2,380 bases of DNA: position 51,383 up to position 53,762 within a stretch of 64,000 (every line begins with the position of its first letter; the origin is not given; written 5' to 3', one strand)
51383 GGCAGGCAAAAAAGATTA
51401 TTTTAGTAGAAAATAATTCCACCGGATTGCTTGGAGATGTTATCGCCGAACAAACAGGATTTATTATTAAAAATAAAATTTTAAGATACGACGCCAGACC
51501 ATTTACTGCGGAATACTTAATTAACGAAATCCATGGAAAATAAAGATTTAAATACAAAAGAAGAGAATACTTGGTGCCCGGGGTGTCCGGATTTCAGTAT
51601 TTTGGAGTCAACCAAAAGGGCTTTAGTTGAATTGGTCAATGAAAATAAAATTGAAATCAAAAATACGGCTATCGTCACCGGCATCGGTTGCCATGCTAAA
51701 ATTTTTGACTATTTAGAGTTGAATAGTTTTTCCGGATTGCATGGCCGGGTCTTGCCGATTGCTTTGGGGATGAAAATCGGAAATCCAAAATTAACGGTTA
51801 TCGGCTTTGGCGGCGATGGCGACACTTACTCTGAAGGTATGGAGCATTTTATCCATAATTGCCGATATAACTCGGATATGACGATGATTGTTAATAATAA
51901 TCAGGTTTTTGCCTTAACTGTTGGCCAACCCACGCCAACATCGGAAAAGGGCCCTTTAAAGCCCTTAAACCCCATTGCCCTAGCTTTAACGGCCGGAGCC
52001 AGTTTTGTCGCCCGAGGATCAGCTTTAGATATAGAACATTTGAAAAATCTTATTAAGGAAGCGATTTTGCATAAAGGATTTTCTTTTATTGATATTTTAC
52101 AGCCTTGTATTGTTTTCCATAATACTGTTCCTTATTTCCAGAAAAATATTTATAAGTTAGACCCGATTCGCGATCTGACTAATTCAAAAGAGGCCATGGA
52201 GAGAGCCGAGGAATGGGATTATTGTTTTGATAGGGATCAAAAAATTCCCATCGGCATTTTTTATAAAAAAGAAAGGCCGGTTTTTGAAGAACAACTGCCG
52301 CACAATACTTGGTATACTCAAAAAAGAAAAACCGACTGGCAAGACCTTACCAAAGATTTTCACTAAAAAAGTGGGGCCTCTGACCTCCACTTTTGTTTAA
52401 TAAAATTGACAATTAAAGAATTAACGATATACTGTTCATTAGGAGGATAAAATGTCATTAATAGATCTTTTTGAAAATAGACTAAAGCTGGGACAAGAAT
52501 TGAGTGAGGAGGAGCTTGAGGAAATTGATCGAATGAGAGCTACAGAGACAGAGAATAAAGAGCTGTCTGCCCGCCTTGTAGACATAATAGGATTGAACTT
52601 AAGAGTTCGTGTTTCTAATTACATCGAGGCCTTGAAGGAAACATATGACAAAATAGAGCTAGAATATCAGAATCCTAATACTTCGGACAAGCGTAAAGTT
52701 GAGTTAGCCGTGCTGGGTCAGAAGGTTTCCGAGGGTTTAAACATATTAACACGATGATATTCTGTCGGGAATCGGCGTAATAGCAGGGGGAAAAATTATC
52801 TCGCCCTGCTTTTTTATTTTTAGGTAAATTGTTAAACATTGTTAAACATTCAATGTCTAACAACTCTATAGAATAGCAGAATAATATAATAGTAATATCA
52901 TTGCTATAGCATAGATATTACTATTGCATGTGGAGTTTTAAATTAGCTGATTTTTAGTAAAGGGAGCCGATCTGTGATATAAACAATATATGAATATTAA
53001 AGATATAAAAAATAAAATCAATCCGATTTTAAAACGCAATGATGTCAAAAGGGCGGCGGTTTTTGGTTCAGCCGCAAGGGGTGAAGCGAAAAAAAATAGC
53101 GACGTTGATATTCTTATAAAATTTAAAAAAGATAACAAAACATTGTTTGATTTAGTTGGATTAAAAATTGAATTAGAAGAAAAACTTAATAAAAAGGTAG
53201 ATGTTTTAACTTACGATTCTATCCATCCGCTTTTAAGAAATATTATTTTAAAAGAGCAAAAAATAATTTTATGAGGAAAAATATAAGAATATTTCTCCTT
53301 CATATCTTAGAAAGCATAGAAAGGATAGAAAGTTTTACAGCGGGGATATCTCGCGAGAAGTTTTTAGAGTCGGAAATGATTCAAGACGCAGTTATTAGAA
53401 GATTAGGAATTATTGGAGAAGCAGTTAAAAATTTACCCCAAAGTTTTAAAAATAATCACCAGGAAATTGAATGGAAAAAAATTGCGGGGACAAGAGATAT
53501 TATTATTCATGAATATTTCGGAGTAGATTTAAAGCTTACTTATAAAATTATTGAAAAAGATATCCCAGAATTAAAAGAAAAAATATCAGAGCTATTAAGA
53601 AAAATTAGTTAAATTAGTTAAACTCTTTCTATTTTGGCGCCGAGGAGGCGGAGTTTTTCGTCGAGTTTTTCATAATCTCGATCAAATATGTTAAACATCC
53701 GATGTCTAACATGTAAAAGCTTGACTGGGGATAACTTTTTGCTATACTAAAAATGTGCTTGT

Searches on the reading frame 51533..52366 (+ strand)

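Call 100: search_protein_families(library=ncbifam, proteins=[window:51533-52366:+], max_evalue=0.00001)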
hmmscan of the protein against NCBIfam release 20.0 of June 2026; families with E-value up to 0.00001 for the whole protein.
window:51533-52366:+ (277 aa): 7 families
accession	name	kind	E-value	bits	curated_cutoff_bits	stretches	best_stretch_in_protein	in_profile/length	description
NF008820.0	PRK11866.1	equivalog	2.5e-91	306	402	1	2-258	5-264/287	2-oxoacid ferredoxin oxidoreductase subunit beta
TIGR02177.1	PorB_KorB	subfamily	2.2e-79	267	261.9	1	13-259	2-260/286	2-oxoacid:acceptor oxidoreductase, beta subunit, pyruvate/2-ketoisovalerate family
NF041171.1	Oxoac_fdxbeta_Archa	equivalog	9.8e-72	241.7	423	1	12-261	3-266/296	2-oxoacid:ferredoxin oxidoreductase subunit beta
NF008821.0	PRK11869.1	equivalog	1.2e-70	237.7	438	1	8-258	10-260/286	2-oxoacid ferredoxin oxidoreductase subunit beta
NF007207.0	PRK09628.1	equivalog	3e-42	145.2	364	1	11-247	15-253/277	2-oxoglutarate ferredoxin oxidoreductase subunit beta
TIGR03336.1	IOR_alpha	equivalog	4.6e-11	41.8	650.9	1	13-199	357-538/595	indolepyruvate ferredoxin oxidoreductase subunit alpha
NF004813.0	PRK06163.1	equivalog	4.1e-10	39.7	240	1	68-187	57-169/202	hypothetical protein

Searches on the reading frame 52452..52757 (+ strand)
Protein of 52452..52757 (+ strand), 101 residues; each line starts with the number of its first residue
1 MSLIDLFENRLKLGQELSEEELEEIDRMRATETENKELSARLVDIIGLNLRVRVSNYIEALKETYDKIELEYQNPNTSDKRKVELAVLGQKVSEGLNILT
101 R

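Call 8: search_protein_families(library=pfam, proteins=[window:52452-52757:+], max_evalue=0.1)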
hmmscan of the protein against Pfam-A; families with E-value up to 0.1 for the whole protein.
window:52452-52757:+ (101 aa): 1 family
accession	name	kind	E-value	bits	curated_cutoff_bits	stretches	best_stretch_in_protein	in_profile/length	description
PF23440.1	BROMI_C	-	0.02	14.4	25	1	3-66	148-211/432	Broad-minded protein Rab TBC domain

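Call 11: search_protein_families(library=phrogs, proteins=[window:52452-52757:+], max_evalue=1)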
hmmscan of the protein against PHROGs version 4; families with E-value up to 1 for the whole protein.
window:52452-52757:+ (101 aa): 4 families
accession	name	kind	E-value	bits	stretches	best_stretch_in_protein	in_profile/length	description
phrog_13722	-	unknown function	0.041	15.1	1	54-99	45-90/92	-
phrog_4780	-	unknown function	0.054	14.1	1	15-93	140-228/275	-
phrog_9879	-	unknown function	0.07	12.9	1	54-86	262-295/340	-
phrog_9304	-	unknown function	0.085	14.1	1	8-32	13-37/54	-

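Call 12: search_protein_families(library=ncbifam, proteins=[window:52452-52757:+], max_evalue=1)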
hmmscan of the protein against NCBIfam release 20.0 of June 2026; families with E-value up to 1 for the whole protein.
window:52452-52757:+ (101 aa): 3 families
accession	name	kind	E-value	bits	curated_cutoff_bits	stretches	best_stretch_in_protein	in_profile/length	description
NF040662.1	attach_TipJ_rel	subfamily_domain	0.032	12.7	140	1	61-90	269-298/477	host specificity factor TipJ family phage tail protein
NF004491.0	PRK05826.1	subfamily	0.066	11.7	432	1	18-99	43-126/477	pyruvate kinase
TIGR01687.1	moaD_arch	subfamily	0.11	13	49.5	1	52-97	25-70/88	MoaD family protein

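Call 36: search_protein_families(library=padloc, proteins=[window:52452-52757:+], max_evalue=1)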
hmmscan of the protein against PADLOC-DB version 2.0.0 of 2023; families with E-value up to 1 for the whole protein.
window:52452-52757:+ (101 aa): 1 family
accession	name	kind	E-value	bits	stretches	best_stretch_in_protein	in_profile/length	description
PDLC05012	PDC-S39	-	0.011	12.5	1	10-77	86-152/615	-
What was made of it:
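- On Type III toxin-antitoxin: PADLOC, Pfam and PHROGs were all negative (calls 36, 8, 11).
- Tried and rejected: Pfam, PHROGs, NCBIfam and PADLOC gave nothing for ORF159 (calls 8, 11, 12, 36).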

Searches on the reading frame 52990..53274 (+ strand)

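Call 8: search_protein_families(library=pfam, proteins=[window:52990-53274:+], max_evalue=0.1)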
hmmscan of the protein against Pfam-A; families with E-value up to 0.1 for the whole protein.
window:52990-53274:+ (94 aa): 4 families
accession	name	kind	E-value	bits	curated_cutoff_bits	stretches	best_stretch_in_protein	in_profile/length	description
PF01909.29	NTP_transf_2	-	4e-18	66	21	1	8-91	2-91/93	Nucleotidyltransferase domain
PF18765.7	Polbeta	-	8.2e-18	64.8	26.9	1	8-93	1-87/93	Polymerase beta, Nucleotidyltransferase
PF22600.2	MTPAP-like_central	-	0.00028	21.4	27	1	5-61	28-71/139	Poly(A) RNA polymerase, mitochondrial-like, central palm domain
PF13656.11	RNA_pol_L_2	-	0.075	13.2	27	0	43-90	4-47/75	RNA polymerase Rpb3/Rpb11 dimerisation domain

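Call 100: search_protein_families(library=ncbifam, proteins=[window:52990-53274:+], max_evalue=0.00001)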
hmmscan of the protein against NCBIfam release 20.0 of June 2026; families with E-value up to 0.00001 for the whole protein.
window:52990-53274:+ (94 aa): 1 family
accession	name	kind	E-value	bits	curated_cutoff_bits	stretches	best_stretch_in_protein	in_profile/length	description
NF047752.1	MntA_antitoxin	equivalog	3.9e-15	55.6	60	1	15-93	3-80/106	type VII toxin-antitoxin system MntA family adenylyltransferase antitoxin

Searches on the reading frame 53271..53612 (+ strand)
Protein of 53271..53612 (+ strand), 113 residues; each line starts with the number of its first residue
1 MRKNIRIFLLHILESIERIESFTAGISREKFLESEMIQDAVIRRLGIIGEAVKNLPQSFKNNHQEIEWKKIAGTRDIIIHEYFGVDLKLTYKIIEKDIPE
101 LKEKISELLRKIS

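Call 8: search_protein_families(library=pfam, proteins=[window:53271-53612:+], max_evalue=0.1)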
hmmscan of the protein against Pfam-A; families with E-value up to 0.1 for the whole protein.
window:53271-53612:+ (113 aa): 1 family
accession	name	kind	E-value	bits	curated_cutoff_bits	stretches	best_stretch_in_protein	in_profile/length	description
PF01934.22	HepT-like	-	1.1e-30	106.3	23.5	1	12-107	1-119/120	Ribonuclease HepT-like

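Call 30: find_encoding_contigs(protein=window:53271-53612:+, flank=4000, max_places=10)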
Protein window:53271-53612:+ (113 aa): 10 contigs read that carry it; 7 places shown.
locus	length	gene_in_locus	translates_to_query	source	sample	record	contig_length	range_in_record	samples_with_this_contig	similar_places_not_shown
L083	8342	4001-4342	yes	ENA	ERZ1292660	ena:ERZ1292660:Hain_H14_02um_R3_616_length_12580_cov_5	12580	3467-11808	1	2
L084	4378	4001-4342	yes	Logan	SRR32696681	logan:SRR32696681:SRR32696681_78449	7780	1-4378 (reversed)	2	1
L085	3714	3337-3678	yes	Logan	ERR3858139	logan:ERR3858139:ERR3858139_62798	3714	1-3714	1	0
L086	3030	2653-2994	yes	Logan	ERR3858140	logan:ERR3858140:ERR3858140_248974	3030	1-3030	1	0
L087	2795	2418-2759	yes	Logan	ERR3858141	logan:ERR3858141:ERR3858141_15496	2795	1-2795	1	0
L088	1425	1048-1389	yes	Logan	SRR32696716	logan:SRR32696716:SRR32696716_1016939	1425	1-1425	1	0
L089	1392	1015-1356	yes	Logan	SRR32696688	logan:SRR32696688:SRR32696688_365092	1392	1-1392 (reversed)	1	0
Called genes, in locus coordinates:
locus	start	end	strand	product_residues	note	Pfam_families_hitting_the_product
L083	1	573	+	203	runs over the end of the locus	-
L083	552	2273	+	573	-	PF01558:POR, PF01855:POR_N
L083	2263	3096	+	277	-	PF02775:TPP_enzyme_C, PF12367:PFO_beta_C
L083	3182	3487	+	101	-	-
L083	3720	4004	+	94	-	PF01909:NTP_transf_2, PF18765:Polbeta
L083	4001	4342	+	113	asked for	PF01934:HepT-like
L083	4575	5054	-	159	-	-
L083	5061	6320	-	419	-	PF00275:EPSP_synthase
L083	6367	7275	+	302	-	PF01933:CofD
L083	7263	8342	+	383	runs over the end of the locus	PF00483:NTP_transferase, PF12804:NTP_transf_3 (weak), PF25084:LbH_EIF2B, PF00132:Hexapep, PF25087:GMPPB_C, PF00132:Hexapep (weak), PF25084:LbH_EIF2B (weak), PF00132:Hexapep, +1 more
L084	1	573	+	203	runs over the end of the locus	-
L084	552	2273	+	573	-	PF01558:POR, PF01855:POR_N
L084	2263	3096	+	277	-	PF02775:TPP_enzyme_C, PF12367:PFO_beta_C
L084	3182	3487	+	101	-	-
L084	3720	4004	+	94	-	PF01909:NTP_transf_2, PF18765:Polbeta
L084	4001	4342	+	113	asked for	PF01934:HepT-like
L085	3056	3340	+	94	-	PF01909:NTP_transf_2, PF18765:Polbeta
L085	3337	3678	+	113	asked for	PF01934:HepT-like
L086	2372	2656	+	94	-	PF01909:NTP_transf_2, PF18765:Polbeta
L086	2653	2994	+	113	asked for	PF01934:HepT-like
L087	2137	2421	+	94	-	PF01909:NTP_transf_2, PF18765:Polbeta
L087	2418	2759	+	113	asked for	PF01934:HepT-like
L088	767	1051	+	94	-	PF01909:NTP_transf_2, PF18765:Polbeta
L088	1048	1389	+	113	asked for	PF01934:HepT-like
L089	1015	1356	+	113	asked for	PF01934:HepT-like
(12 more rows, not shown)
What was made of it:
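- Logan contigs from six runs break at the repeat, as expected for a true two-copy sequence (call 30).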

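Call 100: search_protein_families(library=ncbifam, proteins=[window:53271-53612:+], max_evalue=0.00001)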
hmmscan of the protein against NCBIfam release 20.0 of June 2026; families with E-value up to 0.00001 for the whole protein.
window:53271-53612:+ (113 aa): 1 family
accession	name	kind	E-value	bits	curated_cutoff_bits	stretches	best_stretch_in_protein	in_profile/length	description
NF047751.1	HepT_toxin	equivalog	5.5e-13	48.9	60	1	66-103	82-119/120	type VII toxin-antitoxin system HepT family RNase toxin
